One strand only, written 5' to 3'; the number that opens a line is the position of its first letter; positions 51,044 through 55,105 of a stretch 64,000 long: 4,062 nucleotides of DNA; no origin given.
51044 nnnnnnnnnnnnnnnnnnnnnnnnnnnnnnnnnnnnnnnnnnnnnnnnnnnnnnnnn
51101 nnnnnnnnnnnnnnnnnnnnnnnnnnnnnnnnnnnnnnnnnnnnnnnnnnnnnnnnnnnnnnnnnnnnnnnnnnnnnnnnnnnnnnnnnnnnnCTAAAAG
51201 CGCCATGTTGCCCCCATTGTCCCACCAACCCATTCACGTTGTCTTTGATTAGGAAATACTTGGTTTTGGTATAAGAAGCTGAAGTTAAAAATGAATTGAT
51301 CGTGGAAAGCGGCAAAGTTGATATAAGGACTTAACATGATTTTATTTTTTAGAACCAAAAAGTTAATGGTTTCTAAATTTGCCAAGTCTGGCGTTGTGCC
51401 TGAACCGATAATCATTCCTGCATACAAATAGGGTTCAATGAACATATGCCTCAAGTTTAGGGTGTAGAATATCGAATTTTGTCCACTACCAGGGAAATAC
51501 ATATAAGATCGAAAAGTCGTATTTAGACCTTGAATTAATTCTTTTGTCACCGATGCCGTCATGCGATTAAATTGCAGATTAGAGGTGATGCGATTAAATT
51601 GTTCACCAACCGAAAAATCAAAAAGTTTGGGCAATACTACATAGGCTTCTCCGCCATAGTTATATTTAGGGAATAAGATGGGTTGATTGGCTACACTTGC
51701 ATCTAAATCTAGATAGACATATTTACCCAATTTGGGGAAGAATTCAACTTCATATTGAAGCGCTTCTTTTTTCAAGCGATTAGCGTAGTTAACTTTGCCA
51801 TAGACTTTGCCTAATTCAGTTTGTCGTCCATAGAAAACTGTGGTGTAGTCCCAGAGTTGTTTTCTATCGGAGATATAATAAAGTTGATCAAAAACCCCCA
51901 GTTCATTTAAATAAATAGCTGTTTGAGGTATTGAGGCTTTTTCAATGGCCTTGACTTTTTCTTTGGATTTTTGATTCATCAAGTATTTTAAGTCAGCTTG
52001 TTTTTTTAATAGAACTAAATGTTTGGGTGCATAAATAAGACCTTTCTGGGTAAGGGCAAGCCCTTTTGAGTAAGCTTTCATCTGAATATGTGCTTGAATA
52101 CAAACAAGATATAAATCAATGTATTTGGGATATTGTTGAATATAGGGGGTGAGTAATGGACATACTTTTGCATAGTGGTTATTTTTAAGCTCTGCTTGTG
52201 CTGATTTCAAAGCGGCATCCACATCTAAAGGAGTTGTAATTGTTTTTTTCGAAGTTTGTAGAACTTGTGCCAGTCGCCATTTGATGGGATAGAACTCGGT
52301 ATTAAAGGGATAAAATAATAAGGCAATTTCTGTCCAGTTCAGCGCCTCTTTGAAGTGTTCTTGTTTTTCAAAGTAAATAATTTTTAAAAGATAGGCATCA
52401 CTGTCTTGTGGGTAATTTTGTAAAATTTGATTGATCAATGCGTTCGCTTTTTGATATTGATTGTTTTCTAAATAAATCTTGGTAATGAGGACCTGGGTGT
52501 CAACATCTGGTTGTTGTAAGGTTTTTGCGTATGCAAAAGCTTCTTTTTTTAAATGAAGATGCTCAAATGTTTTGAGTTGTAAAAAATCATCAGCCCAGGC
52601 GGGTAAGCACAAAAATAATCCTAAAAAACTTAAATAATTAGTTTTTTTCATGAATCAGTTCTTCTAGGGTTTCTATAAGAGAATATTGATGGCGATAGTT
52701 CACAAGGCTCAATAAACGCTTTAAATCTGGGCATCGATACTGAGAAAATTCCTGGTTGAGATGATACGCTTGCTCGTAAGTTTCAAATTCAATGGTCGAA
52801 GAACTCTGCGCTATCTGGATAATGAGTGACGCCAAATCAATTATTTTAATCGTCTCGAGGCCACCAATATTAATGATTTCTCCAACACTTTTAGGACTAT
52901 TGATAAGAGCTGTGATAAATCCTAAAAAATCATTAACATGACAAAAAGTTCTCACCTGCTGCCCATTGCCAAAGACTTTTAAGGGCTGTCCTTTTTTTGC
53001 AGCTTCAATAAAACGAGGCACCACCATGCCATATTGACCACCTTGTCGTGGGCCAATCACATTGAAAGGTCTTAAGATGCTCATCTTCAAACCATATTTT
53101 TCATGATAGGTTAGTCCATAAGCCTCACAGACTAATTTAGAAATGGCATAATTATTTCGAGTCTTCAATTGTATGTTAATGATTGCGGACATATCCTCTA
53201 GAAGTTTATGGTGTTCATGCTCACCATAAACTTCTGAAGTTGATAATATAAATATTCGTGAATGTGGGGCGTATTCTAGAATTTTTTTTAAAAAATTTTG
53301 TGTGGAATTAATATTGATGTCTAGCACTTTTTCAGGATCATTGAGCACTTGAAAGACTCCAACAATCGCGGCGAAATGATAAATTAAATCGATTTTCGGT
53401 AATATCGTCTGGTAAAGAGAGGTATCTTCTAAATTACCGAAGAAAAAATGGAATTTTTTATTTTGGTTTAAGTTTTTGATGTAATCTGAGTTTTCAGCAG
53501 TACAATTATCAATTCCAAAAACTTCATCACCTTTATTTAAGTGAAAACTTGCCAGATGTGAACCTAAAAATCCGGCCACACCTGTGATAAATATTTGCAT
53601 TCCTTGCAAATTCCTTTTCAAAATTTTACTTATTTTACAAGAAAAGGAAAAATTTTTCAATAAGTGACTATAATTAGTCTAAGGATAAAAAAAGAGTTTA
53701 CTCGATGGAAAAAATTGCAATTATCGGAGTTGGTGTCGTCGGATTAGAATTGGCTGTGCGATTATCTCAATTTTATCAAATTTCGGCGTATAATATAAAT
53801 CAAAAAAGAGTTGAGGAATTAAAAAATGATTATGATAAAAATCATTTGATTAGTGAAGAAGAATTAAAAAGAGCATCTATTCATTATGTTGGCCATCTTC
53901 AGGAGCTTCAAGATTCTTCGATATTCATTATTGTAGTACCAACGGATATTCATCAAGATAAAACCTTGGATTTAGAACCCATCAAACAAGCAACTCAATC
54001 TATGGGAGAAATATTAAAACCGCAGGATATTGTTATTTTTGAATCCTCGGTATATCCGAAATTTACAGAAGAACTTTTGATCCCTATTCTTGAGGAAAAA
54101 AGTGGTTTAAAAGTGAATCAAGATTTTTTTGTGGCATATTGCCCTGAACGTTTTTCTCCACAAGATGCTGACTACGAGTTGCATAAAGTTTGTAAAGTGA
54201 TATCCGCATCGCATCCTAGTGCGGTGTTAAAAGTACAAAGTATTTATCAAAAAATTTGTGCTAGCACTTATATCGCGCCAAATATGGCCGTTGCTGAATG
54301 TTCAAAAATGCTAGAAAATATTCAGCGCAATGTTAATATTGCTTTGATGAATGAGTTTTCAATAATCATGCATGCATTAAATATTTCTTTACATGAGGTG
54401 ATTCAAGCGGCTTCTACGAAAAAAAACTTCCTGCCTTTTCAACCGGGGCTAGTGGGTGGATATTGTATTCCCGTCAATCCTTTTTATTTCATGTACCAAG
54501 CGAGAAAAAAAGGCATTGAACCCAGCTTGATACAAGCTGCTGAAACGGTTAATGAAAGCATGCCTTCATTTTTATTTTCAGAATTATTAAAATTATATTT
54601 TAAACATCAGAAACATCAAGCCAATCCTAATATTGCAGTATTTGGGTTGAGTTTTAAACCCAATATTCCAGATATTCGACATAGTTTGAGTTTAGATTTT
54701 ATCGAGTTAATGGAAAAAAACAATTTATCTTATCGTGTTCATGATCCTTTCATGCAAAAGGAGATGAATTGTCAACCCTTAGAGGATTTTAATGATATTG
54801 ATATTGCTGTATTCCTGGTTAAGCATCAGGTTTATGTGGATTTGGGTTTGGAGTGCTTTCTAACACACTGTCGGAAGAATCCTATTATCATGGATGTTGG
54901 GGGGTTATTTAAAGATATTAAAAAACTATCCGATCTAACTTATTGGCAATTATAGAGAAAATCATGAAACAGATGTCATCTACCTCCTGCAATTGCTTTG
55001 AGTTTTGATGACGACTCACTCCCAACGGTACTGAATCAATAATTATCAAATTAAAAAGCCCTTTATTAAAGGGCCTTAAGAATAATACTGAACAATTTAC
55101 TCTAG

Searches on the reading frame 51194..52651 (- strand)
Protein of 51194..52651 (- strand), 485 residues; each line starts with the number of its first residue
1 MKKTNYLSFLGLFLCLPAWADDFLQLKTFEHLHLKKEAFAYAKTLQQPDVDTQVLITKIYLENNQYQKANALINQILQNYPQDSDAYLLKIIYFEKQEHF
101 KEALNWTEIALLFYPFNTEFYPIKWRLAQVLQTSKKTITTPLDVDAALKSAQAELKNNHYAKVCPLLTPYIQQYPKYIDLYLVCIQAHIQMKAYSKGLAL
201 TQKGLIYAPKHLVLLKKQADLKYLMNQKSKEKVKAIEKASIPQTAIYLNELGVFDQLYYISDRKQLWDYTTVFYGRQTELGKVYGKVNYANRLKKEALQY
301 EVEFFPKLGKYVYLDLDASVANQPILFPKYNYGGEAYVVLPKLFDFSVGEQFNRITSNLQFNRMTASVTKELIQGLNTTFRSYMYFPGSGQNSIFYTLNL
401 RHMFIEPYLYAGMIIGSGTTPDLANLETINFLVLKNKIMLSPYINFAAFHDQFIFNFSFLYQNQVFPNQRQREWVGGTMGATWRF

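Call 87: search_protein_families(library=pfam, proteins=[window:51194-52651:-], max_evalue=0.00001)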
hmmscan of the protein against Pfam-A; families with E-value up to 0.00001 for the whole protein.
window:51194-52651:- (485 aa): 3 families
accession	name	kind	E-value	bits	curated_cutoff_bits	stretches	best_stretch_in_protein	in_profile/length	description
PF19413.5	YaiO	-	2.3e-27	96.6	23.9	1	249-422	2-172/173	YaiO membrane beta barrel domain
PF14559.12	TPR_19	-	3.1e-08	34.3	25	0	54-90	29-65/68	Tetratricopeptide repeat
PF13428.12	TPR_14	-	1.3e-06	28.9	23.5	0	54-90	5-41/44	Tetratricopeptide repeat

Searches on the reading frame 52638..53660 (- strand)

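Call 87: search_protein_families(library=pfam, proteins=[window:52638-53660:-], max_evalue=0.00001)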
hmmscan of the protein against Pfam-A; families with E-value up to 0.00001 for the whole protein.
window:52638-53660:- (340 aa): 5 families
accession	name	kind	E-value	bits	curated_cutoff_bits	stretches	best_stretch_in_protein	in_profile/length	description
PF01370.27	Epimerase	-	6.4e-51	173.5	20.9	1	23-266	1-240/240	NAD dependent epimerase/dehydratase family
PF16363.11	GDP_Man_Dehyd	-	3.7e-49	168.4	27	1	24-317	1-307/332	GDP-mannose 4,6 dehydratase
PF07993.18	NAD_binding_4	-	1.3e-13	51.2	20.1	1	80-209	73-215/258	Male sterility protein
PF01073.25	3Beta_HSD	-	1.3e-12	47.8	22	1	25-241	2-217/280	3-beta hydroxysteroid dehydrogenase/isomerase family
PF02719.21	Polysacc_synt_2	-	1.1e-11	45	20.2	0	23-136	1-124/293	Polysaccharide biosynthesis protein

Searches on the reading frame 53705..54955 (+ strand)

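Call 87: search_protein_families(library=pfam, proteins=[window:53705-54955:+], max_evalue=0.00001)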
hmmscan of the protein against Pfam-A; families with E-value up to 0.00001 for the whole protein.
window:53705-54955:+ (416 aa): 3 families
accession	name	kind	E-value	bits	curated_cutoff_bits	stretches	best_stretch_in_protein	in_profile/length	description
PF00984.24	UDPG_MGDP_dh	-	1.7e-23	82.9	25.4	1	196-284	2-93/94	UDP-glucose/GDP-mannose dehydrogenase family, central domain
PF03721.20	UDPG_MGDP_dh_N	-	2e-22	80.1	27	1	3-169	2-175/187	UDP-glucose/GDP-mannose dehydrogenase family, NAD binding domain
PF03720.21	UDPG_MGDP_dh_C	-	2.1e-14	54.2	30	1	311-402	1-101/103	UDP-glucose/GDP-mannose dehydrogenase family, UDP binding domain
